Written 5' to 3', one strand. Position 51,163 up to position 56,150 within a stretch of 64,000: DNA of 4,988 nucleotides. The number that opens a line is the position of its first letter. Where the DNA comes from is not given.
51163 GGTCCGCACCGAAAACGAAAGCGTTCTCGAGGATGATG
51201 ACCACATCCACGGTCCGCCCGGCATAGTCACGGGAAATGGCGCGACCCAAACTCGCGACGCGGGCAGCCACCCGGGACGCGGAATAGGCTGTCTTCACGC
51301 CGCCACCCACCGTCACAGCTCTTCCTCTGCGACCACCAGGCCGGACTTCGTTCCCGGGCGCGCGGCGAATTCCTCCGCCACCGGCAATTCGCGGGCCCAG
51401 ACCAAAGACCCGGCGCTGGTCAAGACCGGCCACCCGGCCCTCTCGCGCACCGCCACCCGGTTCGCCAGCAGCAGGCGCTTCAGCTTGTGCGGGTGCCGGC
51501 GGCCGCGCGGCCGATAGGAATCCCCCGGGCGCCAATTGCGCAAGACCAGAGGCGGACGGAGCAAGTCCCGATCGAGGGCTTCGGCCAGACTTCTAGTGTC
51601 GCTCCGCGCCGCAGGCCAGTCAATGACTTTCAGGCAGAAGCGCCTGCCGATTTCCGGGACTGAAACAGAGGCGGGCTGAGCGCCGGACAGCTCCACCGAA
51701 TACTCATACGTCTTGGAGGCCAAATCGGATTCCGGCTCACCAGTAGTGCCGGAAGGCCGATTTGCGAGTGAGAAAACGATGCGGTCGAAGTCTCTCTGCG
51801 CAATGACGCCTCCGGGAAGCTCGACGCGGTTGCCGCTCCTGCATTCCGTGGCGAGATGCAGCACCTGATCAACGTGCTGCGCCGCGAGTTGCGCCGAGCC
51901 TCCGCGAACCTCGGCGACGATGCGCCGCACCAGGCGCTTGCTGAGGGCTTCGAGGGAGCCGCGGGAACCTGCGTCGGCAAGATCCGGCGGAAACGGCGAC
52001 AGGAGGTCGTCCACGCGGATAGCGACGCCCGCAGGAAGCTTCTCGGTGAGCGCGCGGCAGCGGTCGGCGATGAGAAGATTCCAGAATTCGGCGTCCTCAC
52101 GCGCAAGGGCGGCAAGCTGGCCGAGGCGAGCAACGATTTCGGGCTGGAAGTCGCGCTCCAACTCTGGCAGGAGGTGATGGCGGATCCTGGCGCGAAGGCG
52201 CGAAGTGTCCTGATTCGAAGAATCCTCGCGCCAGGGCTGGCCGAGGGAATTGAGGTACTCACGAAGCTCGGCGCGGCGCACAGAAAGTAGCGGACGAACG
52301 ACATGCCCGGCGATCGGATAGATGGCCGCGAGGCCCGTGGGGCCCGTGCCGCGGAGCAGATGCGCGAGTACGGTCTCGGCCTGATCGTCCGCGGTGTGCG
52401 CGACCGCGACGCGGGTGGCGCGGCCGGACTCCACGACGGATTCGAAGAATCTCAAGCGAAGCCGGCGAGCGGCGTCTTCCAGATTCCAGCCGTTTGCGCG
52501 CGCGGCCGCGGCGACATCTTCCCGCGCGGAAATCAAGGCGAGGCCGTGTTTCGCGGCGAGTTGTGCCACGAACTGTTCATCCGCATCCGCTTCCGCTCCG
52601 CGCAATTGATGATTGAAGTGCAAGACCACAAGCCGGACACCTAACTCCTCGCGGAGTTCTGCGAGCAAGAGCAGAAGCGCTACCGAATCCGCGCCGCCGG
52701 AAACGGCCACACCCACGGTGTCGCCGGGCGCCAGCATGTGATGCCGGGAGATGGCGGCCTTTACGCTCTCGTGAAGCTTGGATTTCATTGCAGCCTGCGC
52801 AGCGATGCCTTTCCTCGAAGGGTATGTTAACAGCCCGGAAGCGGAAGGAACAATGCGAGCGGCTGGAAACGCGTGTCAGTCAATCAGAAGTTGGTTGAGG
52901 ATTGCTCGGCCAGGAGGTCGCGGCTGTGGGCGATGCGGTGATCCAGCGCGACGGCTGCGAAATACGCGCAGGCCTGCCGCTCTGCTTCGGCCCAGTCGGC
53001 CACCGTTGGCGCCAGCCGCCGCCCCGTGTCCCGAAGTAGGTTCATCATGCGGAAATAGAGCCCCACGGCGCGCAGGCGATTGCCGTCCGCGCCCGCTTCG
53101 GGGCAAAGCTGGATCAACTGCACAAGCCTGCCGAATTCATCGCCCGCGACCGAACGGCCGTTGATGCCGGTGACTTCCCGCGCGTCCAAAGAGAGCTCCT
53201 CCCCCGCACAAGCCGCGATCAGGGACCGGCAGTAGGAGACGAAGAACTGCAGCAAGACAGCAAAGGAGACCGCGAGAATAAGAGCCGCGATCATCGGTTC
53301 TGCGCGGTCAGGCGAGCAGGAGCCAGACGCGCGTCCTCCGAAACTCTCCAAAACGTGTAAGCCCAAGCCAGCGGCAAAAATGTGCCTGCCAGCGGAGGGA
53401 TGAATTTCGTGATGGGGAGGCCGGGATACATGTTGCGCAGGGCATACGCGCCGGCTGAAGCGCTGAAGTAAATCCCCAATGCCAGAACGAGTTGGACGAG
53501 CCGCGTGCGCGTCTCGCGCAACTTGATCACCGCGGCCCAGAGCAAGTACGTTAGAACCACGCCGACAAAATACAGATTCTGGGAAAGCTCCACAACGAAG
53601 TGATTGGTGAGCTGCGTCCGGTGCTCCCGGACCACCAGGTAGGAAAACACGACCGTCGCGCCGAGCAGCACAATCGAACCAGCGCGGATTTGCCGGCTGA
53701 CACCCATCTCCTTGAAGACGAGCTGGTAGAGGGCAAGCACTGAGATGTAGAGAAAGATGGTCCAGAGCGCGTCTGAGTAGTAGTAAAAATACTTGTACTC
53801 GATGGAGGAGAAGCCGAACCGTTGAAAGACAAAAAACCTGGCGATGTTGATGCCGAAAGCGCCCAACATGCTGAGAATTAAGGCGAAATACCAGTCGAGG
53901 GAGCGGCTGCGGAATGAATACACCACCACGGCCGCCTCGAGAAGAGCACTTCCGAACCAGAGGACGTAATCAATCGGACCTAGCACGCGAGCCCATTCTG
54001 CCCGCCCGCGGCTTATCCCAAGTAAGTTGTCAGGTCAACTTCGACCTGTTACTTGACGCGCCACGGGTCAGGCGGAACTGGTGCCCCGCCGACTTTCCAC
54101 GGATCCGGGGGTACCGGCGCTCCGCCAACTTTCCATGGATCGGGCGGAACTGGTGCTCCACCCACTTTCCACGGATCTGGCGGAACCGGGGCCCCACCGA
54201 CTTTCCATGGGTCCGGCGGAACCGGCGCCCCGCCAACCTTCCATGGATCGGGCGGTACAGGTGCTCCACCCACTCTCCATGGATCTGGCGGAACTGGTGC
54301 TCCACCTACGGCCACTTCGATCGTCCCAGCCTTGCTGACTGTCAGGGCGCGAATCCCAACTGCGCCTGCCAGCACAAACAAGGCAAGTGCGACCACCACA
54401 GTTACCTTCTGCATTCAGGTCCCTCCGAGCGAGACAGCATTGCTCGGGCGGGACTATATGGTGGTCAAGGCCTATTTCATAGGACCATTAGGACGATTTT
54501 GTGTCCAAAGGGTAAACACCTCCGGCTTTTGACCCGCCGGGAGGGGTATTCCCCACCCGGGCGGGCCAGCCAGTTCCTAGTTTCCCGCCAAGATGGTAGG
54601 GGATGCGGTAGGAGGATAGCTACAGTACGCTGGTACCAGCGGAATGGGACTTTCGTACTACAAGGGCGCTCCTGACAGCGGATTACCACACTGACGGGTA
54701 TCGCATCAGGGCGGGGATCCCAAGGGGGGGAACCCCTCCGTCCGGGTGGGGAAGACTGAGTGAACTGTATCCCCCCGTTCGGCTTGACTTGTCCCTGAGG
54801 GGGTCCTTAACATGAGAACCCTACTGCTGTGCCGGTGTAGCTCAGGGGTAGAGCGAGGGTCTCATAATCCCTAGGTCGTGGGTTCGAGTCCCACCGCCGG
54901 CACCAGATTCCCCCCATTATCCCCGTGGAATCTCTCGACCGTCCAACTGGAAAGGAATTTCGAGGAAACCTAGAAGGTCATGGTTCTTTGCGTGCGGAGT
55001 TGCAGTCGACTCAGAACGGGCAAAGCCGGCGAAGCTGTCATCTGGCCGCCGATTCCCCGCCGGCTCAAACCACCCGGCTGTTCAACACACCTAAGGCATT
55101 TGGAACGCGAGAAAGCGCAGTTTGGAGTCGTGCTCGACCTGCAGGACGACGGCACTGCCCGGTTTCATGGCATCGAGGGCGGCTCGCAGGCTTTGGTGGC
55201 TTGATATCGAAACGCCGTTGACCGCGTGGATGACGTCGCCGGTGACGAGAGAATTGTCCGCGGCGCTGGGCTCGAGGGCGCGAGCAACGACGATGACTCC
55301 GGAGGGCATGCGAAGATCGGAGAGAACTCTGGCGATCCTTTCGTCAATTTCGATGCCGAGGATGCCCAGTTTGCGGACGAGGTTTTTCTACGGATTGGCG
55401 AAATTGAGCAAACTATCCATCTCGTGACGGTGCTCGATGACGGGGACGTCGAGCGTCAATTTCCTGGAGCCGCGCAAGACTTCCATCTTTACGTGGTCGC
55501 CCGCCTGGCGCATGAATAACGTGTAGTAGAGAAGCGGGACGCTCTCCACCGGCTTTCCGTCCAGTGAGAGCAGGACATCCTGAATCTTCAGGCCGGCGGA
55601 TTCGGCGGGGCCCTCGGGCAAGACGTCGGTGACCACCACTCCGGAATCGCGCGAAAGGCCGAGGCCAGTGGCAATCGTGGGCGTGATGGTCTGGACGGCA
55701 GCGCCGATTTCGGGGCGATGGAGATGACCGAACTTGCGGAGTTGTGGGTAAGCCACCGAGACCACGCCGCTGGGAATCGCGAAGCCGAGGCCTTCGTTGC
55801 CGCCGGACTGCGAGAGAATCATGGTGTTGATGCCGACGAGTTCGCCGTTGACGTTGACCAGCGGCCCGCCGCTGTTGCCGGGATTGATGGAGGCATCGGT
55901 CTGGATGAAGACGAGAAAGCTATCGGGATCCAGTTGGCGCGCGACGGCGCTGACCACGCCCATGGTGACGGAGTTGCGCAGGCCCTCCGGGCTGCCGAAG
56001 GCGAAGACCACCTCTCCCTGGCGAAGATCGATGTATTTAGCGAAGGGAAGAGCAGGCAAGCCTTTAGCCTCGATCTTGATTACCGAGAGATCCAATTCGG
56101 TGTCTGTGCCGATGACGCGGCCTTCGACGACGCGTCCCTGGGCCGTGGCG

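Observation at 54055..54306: Seven perfect 12-aa repeats (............) whose 36-bp DNA units differ only at synonymous sites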

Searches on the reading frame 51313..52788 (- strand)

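Call 5: search_protein_families(library=pfam, proteins=[window:51313-52788:-], max_evalue=0.1)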
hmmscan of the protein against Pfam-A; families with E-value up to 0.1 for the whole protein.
window:51313-52788:- (491 aa): 6 families
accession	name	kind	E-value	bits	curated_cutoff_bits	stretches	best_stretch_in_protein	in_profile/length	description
PF01171.26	ATP_bind_3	-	3.4e-48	164.2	27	1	25-204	2-181/182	PP-loop family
PF11734.13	TilS_C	-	4.7e-14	52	22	1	415-481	2-68/74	TilS substrate C-terminal domain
PF00733.27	Asn_synthase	-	0.0024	18.1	21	1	22-94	17-87/354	Asparagine synthase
PF01507.26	PAPS_reduct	-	0.035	14.6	22.5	1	27-95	4-65/175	Phosphoadenosine phosphosulfate reductase domain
PF24837.1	AMIN-like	-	0.041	14.4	27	0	331-378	11-60/129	AMIN-like domain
PF00550.31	PP-binding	-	0.08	13.6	20.8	0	32-53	28-49/67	Phosphopantetheine attachment site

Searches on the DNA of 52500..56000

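Call 13: search_rna_families(source=window, start=52500, end=56000, threshold=evalue, max_evalue=1)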
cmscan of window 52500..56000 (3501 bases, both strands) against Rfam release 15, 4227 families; matches with E-value up to 1: 3.
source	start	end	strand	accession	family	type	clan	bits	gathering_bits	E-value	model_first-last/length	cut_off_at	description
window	54831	54902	+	RF00005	tRNA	Gene; tRNA;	CL00001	70.1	29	1.6e-14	1-71/71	no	tRNA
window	54831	54903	-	RF04354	Plastid-ycf2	Cis-reg;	-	21.6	65.7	0.39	1-75/75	no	Plastid-ycf2 5UTR RNA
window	54831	54901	+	RF01684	mascRNA-menRNA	Gene;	-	20.4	42.5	0.91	1-56/56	no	MALAT1-associated small cytoplasmic RNA/MEN beta RNA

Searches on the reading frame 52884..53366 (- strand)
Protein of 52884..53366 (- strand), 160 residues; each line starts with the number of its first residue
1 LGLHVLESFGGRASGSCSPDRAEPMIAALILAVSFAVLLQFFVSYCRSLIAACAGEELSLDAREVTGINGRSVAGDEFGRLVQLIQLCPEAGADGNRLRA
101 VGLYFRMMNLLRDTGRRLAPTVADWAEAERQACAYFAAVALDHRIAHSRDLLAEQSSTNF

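Call 5: search_protein_families(library=pfam, proteins=[window:52884-53366:-], max_evalue=0.1)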
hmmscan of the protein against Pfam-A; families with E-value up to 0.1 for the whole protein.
window:52884-53366:- (160 aa): 0 families

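Call 30: search_protein_families(library=ncbifam, proteins=[window:52884-53285:-], max_evalue=1)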
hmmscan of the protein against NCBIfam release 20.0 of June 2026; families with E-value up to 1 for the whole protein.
window:52884-53285:- (133 aa): 0 families

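Call 31: find_homologous_proteins(query=window:52884-53285:-, max_evalue=0.001)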
Query window:52884-53285:- (133 aa): 1428 proteins with E <= 0.001 among 1501 candidates; the best 120 are listed.
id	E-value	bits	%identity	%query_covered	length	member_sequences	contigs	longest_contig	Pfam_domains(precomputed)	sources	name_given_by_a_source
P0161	1.2e-79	282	100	100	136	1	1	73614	-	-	-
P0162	3.0e-63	229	79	100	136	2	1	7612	-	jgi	jgi:hypothetical protein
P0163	6.3e-59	216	77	100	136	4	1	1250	-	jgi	jgi:hypothetical protein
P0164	1.3e-53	198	69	99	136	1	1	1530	-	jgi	jgi:hypothetical protein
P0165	4.5e-50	187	72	96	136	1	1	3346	-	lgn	-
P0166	1.1e-47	179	68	100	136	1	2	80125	-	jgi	jgi:hypothetical protein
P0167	1.6e-47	179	66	96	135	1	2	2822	-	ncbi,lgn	-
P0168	1.8e-46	175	65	100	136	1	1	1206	-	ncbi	-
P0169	2.5e-46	175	65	100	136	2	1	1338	-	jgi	jgi:hypothetical protein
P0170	5.6e-46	174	65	100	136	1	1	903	-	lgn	-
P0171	1.1e-45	173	64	100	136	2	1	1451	-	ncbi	-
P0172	1.4e-45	172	65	99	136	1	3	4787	-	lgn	-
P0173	1.9e-45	172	66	98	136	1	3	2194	-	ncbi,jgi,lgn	jgi:hypothetical protein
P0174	2.1e-45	172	65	100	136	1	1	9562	-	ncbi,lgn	-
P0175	2.8e-45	171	61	99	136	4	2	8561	-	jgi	jgi:hypothetical protein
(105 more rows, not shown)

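Call 34: search_solved_structures(query=A2, max_evalue=10)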
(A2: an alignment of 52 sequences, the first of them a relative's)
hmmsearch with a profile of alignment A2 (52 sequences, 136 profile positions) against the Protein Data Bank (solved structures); distinct sequences matched with E-value up to 10: 2.
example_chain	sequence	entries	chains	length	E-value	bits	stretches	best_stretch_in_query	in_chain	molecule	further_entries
8vr3_A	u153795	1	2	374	0.53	13.4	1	68-110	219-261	DegT/DnrJ/EryC1/StrS aminotransferase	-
8vr5_A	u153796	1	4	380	0.54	13.4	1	68-110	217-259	DegT/DnrJ/EryC1/StrS aminotransferase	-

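Call 38: predict_structure(alignment_id=A2)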
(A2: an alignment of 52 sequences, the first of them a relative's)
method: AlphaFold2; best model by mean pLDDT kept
length: 136 residues; sequences in the alignment: 52
mean_pLDDT: 86.9   pTM: 0.76
mean pLDDT of the five models: 86.9, 84.9, 83.1, 83.0, 77.8
residues with pLDDT >= 90: 56; 70-90: 76; 50-70: 4; < 50: 0
segments of 3 or more residues with pLDDT < 50: none
pLDDT, mean of each block of 10 residues (from residue 1): 93 94 90 84 78 88 77 90 90 86 91 90 86 74
secondary structure, 60 per line:
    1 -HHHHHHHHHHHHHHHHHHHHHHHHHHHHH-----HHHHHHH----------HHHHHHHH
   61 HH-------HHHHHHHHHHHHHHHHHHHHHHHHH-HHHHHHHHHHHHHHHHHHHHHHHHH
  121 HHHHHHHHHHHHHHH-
elements in order: H2-30 H36-42 H53-62 H70-94 H96-135

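Call 43: fold_search(model_id=the predicted structure, library=pdb)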
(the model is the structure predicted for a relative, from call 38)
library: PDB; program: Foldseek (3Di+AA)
matches with E <= 10: 59; with E <= 0.001: 0
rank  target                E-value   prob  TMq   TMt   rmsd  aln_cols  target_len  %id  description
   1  1rhg_B                2.2e+00  0.08  0.24  0.23  15.4       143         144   17  THE STRUCTURE OF GRANULOCYTE-COLONY-STIMULATING FACTOR AND ITS RELATIONSHIP TO THOSE OF OTHER GROWTH FACTORS (released 1994-01-31)
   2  8e0m_H                2.5e+00  0.11  0.30  0.26  13.8       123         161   15  Homotrimeric variant of tcTRP9, BGL15 (released 2023-04-12)
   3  8fih_A                2.6e+00  0.07  0.20  0.26  11.9       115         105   15  Multi-state design of two-state switchable hinge proteins (released 2023-08-16)
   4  6n63                  3.1e+00  0.04  0.21  0.20  15.4       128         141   12  Crystal structure of an Iron binding protein (released 2019-07-17)
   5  3h2v_C                3.3e+00  0.13  0.35  0.29  10.1       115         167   10  Human raver1 RRM1 domain in complex with human vinculin tail domain Vt (released 2009-07-28)
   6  3h2v_B                3.7e+00  0.12  0.35  0.29  10.1       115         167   10  Human raver1 RRM1 domain in complex with human vinculin tail domain Vt (released 2009-07-28)
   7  7oco_C                4.4e+00  0.11  0.37  0.35   8.3       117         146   13  Hepatitis B core protein -low secretion phenotype L60V (released 2021-05-26)
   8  6h2f_A                4.7e+00  0.08  0.33  0.16  26.4       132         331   17  Structure of the pre-pore AhlB of the tripartite alpha-pore forming toxin, AHL, from Aeromonas hydrophila. (released 2019-07-10)
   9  9div_C                4.7e+00  0.07  0.27  0.26  16.2       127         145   14  The crystal structure of de novo designed ChuA binding protein C8 (released 2025-05-21)
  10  2qij_D                4.7e+00  0.07  0.32  0.30   8.8       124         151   15  Hepatitis B Capsid Protein with an N-terminal extension modelled into 8.9 A data. (released 2007-12-11)
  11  3h2v_D                5.0e+00  0.10  0.35  0.28  10.0       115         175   12  Human raver1 RRM1 domain in complex with human vinculin tail domain Vt (released 2009-07-28)
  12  3hiu_A                5.0e+00  0.06  0.28  0.27  12.6       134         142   19  The crystal structure of protein (XCC3681) from Xanthomonas campestris pv. campestris str. ATCC 33913 (released 2009-07-14)
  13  9div_E                5.0e+00  0.05  0.23  0.24  16.7       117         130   14  The crystal structure of de novo designed ChuA binding protein C8 (released 2025-05-21)
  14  9div_F                5.3e+00  0.05  0.23  0.24  16.5       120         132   14  The crystal structure of de novo designed ChuA binding protein C8 (released 2025-05-21)
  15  1x91                  5.6e+00  0.08  0.32  0.30  13.6       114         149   12  Crystal structure of mutant form A of a pectin methylesterase inhibitor from Arabidopsis (released 2004-12-28)
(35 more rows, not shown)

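Call 70: search_protein_families(library=pfam, alignment_id=A2, max_evalue=10)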
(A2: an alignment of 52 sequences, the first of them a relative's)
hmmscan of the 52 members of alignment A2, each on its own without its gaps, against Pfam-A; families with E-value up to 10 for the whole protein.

A. member 1, P0161 (136 aa): 2 families
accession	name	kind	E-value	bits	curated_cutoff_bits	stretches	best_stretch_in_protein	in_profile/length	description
PF06103.16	DUF948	-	0.17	12.5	37.2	1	2-24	1-23/89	Bacterial protein of unknown function (DUF948)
PF21858.2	DUF6914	-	0.18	12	27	1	77-129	105-157/172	Family of unknown function (DUF6914)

B. families by the number of members that match (of 52 scanned): 13 families
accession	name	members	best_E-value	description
PF07878.17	RHH_5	5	0.046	CopG-like RHH_1 or ribbon-helix-helix domain, RHH_5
PF10128.15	OpcA_G6PD_assem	3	0.0043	Glucose-6-phosphate dehydrogenase subunit N-terminal domain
PF12385.14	Peptidase_C70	1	0.033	Papain-like cysteine protease AvrRpt2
PF24148.1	ApeC_platyh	1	0.045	ApeC, platyhelminthes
PF22391.1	DUF6975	1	0.06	Family of unknown function (DUF6975)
PF24828.1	DUF7713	1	0.087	Domain of unknown function (DUF7713)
PF08017.16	Fibrinogen_BP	1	0.12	Fibrinogen binding protein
PF12112.13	DUF3579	1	0.12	Protein of unknown function (DUF3579)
PF19047.5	HOOK_N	1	0.13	HOOK domain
PF02984.24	Cyclin_C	1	0.15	Cyclin, C-terminal domain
PF06103.16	DUF948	1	0.17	Bacterial protein of unknown function (DUF948)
PF21858.2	DUF6914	1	0.18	Family of unknown function (DUF6914)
PF04709.17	AMH_N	1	0.19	Anti-Mullerian hormone, N terminal region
